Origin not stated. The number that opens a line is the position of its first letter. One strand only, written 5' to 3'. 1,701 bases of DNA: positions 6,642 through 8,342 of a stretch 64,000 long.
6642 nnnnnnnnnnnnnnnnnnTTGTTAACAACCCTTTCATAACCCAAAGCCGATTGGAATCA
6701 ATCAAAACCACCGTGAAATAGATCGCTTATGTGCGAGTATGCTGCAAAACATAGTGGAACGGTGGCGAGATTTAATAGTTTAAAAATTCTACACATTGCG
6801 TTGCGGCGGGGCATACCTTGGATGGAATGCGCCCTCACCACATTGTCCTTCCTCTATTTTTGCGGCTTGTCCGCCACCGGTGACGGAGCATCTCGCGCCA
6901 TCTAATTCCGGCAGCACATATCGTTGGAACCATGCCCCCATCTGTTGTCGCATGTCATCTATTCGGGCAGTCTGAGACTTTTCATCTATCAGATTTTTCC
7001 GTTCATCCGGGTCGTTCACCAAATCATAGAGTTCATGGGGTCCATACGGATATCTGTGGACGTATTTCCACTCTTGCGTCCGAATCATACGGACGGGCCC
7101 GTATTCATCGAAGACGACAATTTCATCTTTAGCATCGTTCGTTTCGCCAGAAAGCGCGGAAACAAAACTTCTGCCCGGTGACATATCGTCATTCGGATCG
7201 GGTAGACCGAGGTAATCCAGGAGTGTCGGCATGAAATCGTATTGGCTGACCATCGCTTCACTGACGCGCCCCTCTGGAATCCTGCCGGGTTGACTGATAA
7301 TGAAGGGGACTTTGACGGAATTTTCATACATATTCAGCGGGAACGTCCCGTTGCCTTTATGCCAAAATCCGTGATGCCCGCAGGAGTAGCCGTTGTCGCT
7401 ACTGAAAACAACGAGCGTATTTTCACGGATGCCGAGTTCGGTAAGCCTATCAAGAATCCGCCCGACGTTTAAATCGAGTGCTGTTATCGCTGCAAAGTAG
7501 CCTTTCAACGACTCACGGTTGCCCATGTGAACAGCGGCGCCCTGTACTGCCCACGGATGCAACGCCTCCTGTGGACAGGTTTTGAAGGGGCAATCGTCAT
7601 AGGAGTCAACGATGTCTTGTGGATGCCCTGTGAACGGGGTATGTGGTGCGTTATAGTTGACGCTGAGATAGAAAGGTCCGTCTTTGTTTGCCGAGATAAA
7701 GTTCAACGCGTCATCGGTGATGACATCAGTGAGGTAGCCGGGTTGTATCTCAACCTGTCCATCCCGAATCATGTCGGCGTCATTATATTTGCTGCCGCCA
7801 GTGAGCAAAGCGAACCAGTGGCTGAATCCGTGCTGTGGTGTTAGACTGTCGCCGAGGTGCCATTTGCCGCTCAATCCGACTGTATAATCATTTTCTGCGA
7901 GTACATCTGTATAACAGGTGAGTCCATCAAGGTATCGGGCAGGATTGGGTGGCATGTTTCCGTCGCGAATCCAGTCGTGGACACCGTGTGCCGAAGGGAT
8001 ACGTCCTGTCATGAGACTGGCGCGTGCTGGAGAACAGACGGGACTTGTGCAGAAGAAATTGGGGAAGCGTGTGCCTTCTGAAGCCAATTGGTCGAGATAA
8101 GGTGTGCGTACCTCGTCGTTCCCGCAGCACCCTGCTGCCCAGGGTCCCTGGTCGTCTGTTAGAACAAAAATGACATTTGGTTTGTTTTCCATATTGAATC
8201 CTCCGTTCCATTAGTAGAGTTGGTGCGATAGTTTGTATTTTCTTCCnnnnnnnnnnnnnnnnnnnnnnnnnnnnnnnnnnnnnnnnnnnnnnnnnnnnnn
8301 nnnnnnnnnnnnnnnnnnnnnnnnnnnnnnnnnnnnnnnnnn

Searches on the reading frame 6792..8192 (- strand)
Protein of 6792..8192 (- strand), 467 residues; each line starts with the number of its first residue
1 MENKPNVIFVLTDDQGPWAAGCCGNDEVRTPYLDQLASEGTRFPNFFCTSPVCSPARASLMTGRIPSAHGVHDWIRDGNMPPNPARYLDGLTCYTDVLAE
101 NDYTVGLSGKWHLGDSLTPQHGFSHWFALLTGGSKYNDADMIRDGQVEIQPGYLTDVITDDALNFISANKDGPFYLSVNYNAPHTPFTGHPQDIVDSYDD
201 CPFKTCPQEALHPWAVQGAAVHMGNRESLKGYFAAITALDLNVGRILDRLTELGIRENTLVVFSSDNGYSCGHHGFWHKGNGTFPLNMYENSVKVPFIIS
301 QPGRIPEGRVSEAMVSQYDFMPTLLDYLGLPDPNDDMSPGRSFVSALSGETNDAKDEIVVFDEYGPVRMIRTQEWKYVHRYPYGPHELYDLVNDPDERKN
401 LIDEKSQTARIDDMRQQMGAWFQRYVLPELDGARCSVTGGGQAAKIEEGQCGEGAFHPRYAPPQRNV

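Call 30: find_related_loci(query=window:6792-8192:-, collection=metagenome_contigs, flank=6000)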
Query window:6792-8192:- (467 aa) in metagenome_contigs; peptide patterns used: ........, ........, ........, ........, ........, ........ (x = any residue, [..] = any of these).
68 stretches matched a pattern; 25 encode a relative of the query (tblastn E <= 1e-3); 23 distinct loci.
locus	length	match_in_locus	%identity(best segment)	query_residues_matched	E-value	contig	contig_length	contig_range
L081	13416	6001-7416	92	1-467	0e+0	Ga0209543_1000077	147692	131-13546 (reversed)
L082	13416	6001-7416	92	1-467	0e+0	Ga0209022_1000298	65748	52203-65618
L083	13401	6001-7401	91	1-467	0e+0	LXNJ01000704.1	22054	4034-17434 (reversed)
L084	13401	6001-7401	90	1-467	0e+0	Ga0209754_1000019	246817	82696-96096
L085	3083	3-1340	85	22-467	0e+0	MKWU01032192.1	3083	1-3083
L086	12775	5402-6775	80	2-459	0e+0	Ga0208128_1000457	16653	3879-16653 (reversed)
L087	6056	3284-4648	73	3-457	0e+0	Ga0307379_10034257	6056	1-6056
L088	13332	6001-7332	74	3-446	0e+0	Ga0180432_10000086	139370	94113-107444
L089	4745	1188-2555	73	4-459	0e+0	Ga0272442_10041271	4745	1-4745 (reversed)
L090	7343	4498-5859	71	3-456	0e+0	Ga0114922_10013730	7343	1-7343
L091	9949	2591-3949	71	5-457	0e+0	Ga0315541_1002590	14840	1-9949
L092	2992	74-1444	71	3-459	0e+0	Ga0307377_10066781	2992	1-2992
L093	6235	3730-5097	66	3-457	0e+0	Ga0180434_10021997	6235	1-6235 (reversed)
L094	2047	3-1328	69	17-456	0e+0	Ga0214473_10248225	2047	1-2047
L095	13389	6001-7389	67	3-456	0e+0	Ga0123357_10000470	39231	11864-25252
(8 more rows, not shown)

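Call 34: search_protein_families(library=pfam, proteins=[window:6792-8192:-], max_evalue=0.00001)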
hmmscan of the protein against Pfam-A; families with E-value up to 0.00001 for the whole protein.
window:6792-8192:- (467 aa): 3 families
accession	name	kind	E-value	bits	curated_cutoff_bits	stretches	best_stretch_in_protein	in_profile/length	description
PF00884.28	Sulfatase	-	5.3e-51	174.2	25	1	5-329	1-300/301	Sulfatase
PF16347.10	SGSH_C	-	3e-20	73.4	29.3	1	287-418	10-148/154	N-sulphoglucosamine sulphohydrolase, C-terminal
PF01663.27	Phosphodiest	-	1.3e-09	38.6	23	0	29-73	19-64/342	Type I phosphodiesterase / nucleotide pyrophosphatase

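Call 65: search_protein_families(library=padloc, proteins=[L081:4672-5898:+], max_evalue=1e-10)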
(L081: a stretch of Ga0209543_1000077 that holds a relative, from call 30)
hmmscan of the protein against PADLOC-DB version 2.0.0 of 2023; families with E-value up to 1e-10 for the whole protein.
L081:4672-5898:+ (409 aa): 38 families (the best 25 are shown)
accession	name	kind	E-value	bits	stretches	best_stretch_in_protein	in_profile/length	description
PDLC04178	HEC-01A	-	1.6e-158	526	1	4-395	6-390/399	-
PDLC04180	HEC-01A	-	1.3e-42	144.3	1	7-360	3-350/382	-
PDLC04175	HEC-01A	-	1.2e-41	141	1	6-362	5-341/363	-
PDLC04176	HEC-01A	-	4.1e-41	139.6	1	7-361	3-349/371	-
PDLC04182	HEC-01A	-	3.1e-38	129.8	1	21-357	18-376/406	-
PDLC04184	HEC-01A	-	3e-33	113.5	1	133-333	180-393/464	-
PDLC04177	HEC-01A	-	8.8e-33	111.9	1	21-360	21-369/393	-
PDLC04183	HEC-01A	-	4.3e-30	103.1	1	9-358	7-374/402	-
PDLC04179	HEC-01A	-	7.3e-30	102.5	2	164-357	241-429/459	-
PDLC04391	PDC-M07A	-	7.2e-28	95.7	1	167-337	183-355/412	-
PDLC04144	HEC-01B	-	4e-26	90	1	200-356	214-364/395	-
PDLC04389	PDC-M07A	-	6.7e-26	89.3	1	189-352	215-392/443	-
PDLC02980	AriA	-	1.2e-24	85.9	1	259-332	234-304/304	-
PDLC04393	PDC-M07A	-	7.3e-24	82.5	1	167-333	191-355/435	-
PDLC04392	PDC-M07A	-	8.4e-23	79.1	1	168-332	190-352/432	-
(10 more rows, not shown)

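Call 70: find_homologous_proteins(query=window:6792-8192:-, max_evalue=1e-100)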
Query window:6792-8192:- (467 aa): 4962 proteins with E <= 1e-100 among 8000 candidates; the best 120 are listed.
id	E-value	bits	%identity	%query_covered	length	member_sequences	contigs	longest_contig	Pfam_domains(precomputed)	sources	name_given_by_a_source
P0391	0.0e+0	1059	93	100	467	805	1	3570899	PF01663.28,PF16347.11,PF00884.29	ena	-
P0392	0.0e+0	1015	90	100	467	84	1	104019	PF01663.28,PF16347.11,PF00884.29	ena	-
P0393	1.0e-293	993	87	100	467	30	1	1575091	PF01663.28,PF16347.11,PF00884.29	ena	-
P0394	2.3e-287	972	85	100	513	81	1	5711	PF01663.28,PF16347.11,PF00884.29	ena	-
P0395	9.0e-287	970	87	98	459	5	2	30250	PF01663.28,PF16347.11,PF00884.29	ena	-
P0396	1.4e-283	960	85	100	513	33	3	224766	PF01663.28,PF16347.11,PF00884.29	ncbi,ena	-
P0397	1.9e-283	959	85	100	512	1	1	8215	PF01663.28,PF16347.11,PF00884.29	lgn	-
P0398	4.1e-282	955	84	100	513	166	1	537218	PF01663.28,PF16347.11,PF00884.29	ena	-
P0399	2.9e-281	952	84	100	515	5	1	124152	PF01663.28,PF16347.11,PF00884.29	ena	-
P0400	2.3e-278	942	84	100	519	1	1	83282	PF01663.28,PF16347.11,PF00884.29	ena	-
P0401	3.0e-278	942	84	98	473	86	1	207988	PF01663.28,PF16347.11,PF00884.29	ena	-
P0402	1.1e-277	940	83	100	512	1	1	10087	PF01663.28,PF16347.11,PF00884.29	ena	-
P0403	1.6e-275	933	82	99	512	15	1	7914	PF01663.28,PF16347.11,PF00884.29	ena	-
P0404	2.8e-272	922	81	97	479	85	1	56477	PF01663.28,PF16347.11,PF00884.29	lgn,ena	-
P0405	9.8e-272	921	82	97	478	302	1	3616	PF01663.28,PF16347.11,PF00884.29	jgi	jgi:arylsulfatase A-like enzyme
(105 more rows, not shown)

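Call 71: find_encoding_contigs(protein=P0391, flank=5000, max_places=10)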
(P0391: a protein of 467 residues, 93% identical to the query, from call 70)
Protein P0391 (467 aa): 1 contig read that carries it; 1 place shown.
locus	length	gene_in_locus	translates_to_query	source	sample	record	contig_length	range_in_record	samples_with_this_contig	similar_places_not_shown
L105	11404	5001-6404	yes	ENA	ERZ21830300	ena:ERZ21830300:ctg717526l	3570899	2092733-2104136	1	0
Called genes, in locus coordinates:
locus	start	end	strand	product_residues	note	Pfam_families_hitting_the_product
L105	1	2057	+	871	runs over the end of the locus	PF00270:DEAD (weak), PF04851:ResIII, PF18766:SWI2_SNF2 (weak), PF27159:HI_1054_N, PF27365:HI_1054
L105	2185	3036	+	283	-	PF05721:PhyH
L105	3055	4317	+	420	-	PF02463:SMC_N, PF11398:DUF2813 (faint), PF13175:AAA_15, PF13476:AAA_23 (weak), PF13304:AAA_21, PF13175:AAA_15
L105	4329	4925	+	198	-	PF14103:DUF4276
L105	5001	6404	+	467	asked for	PF00884:Sulfatase, PF01663:Phosphodiest (faint), PF16347:SGSH_C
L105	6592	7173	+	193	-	PF05685:Uma2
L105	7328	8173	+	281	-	PF00288:GHMP_kinases_N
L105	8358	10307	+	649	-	-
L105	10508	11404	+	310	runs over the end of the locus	PF00294:PfkB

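Call 72: find_encoding_contigs(protein=P0392, flank=5000, max_places=10)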
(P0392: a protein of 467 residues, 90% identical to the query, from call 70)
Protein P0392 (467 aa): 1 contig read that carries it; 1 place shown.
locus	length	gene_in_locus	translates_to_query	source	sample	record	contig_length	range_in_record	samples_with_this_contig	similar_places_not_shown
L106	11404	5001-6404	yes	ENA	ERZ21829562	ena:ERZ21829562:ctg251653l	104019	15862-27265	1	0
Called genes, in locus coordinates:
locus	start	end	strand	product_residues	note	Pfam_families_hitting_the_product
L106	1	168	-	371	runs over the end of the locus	PF12728:HTH_17 (weak), PF17131:TP_0789-like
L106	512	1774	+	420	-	PF01385:OrfB_IS605, PF07282:Cas12f1-like_TNB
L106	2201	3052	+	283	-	PF05721:PhyH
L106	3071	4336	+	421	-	PF02463:SMC_N, PF13175:AAA_15, PF13476:AAA_23 (weak), PF13304:AAA_21, PF13175:AAA_15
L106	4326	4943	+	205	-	PF14103:DUF4276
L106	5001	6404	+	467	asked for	PF00884:Sulfatase, PF01663:Phosphodiest (faint), PF16347:SGSH_C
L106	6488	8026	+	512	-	PF00884:Sulfatase, PF01663:Phosphodiest (faint), PF16347:SGSH_C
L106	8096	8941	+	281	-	PF00288:GHMP_kinases_N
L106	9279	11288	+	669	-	-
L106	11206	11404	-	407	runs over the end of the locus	PF01385:OrfB_IS605, PF07282:Cas12f1-like_TNB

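Call 73: find_encoding_contigs(protein=P0393, flank=5000, max_places=10)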
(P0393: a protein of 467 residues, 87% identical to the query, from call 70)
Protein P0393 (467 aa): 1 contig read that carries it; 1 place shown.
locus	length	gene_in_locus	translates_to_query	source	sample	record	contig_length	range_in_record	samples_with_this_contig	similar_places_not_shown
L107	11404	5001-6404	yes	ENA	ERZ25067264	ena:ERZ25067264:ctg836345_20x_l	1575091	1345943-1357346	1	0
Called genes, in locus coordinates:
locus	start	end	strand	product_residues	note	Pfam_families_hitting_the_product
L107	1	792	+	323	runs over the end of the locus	-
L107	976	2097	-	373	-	-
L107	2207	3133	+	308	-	PF02668:TauD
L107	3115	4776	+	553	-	PF01152:Bac_globin, PF00023:Ank (faint), PF13606:Ank_3 (faint), PF24521:Ank_KRIT1 (faint), PF12796:Ank_2, PF13637:Ank_4 (weak), PF12796:Ank_2 (weak), PF13857:Ank_5 (weak)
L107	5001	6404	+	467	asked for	PF00884:Sulfatase, PF01663:Phosphodiest (faint), PF16347:SGSH_C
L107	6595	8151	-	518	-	PF07494:Reg_prop (faint), PF13860:FlgD_ig (weak)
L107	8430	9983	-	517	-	PF07494:Reg_prop (faint), PF13860:FlgD_ig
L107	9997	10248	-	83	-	-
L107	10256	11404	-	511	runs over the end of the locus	PF13860:FlgD_ig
